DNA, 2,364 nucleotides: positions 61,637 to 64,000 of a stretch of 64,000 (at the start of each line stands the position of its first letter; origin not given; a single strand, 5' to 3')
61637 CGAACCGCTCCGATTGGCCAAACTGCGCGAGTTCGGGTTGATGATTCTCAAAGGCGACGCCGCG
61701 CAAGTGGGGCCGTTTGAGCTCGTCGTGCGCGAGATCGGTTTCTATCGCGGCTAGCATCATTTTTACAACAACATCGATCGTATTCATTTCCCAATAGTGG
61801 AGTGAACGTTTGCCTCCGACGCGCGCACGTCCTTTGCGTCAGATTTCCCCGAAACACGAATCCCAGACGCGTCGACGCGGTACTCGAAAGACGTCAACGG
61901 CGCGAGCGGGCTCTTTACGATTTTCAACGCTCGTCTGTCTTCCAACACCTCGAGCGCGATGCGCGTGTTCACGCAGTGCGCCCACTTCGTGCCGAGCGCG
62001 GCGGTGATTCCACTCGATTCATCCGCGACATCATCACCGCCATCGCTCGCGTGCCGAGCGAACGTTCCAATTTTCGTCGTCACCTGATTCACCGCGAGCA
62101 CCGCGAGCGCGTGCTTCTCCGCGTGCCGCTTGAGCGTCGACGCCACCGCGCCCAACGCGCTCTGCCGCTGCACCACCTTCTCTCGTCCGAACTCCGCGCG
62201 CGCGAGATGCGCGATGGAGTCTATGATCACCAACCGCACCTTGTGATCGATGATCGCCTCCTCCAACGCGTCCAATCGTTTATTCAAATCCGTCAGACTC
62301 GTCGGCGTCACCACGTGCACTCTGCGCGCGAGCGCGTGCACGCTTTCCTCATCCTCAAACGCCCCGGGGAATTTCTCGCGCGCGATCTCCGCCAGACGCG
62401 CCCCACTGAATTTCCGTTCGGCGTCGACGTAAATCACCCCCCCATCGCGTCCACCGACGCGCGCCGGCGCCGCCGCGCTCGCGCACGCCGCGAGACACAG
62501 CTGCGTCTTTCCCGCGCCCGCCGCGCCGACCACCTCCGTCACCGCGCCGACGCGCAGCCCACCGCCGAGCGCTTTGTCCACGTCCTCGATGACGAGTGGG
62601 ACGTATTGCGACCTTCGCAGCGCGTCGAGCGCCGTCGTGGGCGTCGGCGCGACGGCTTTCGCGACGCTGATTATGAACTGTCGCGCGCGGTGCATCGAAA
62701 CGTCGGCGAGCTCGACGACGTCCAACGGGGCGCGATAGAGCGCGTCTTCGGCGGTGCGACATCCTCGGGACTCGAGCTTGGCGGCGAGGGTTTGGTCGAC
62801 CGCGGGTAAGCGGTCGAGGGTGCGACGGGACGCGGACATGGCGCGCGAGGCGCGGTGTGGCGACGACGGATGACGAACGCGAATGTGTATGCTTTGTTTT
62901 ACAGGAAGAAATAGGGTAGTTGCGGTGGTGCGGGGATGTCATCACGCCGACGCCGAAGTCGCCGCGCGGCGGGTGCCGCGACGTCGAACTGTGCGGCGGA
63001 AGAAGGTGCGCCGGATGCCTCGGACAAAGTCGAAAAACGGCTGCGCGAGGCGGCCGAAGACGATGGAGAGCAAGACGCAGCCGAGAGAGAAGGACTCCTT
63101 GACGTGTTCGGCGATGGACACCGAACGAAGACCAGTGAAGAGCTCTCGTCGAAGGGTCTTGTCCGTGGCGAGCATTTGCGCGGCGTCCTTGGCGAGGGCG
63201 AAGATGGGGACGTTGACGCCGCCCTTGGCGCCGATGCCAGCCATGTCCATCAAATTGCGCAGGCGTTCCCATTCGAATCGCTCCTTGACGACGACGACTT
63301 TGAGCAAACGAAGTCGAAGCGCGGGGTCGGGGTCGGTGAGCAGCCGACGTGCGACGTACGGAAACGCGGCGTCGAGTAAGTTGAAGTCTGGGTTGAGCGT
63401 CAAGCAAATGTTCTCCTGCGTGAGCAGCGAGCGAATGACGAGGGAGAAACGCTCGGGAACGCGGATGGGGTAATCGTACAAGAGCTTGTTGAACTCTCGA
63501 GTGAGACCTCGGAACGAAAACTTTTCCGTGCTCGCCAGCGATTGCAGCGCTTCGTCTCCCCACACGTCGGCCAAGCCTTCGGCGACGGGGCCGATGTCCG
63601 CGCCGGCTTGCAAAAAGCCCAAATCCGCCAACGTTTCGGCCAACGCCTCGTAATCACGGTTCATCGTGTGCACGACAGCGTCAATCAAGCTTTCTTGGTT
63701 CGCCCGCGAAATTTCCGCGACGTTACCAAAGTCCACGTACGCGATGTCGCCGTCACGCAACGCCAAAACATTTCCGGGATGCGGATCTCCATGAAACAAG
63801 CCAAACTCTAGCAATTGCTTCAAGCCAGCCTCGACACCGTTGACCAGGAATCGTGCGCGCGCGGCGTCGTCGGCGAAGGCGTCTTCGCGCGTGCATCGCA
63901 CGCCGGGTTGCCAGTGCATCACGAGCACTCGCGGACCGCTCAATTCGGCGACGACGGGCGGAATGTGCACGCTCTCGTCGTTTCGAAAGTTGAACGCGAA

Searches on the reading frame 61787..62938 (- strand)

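Call 35: search_protein_families(library=pfam, proteins=[window:61787-62938:-], max_evalue=0.001)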
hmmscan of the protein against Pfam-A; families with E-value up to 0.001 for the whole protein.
window:61787-62938:- (384 aa): 5 families
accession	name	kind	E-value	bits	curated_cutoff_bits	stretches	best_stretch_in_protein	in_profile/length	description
PF08423.17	Rad51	-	6.4e-31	107.9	22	1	118-361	13-242/244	Rad51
PF13481.12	AAA_25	-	3.8e-14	53.2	27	1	117-286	19-190/195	AAA domain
PF06745.19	ATPase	-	5.3e-07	29.7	26.6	1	114-252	2-141/231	KaiC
PF00154.27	RecA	-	4.1e-06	26.9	27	0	120-175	40-90/262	recA bacterial DNA recombination protein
PF03796.21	DnaB_C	-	0.00053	19.9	27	0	184-289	73-181/255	DnaB-like helicase C terminal domain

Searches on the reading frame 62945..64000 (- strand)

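Call 35: search_protein_families(library=pfam, proteins=[window:62945-64000:-], max_evalue=0.001)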
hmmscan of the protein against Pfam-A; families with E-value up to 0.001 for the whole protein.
window:62945-64000:- (352 aa): 3 families
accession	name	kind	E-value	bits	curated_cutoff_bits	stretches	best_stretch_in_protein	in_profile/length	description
PF03109.22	ABC1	-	1.9e-25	89.8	22.9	1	2-123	121-243/244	ABC1 atypical kinase-like domain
PF00069.31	Pkinase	-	0.00063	19.7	31.7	0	46-109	97-157/263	Protein kinase domain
PF01636.29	APH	-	0.00095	19.4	23.2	0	44-93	145-196/239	Phosphotransferase enzyme family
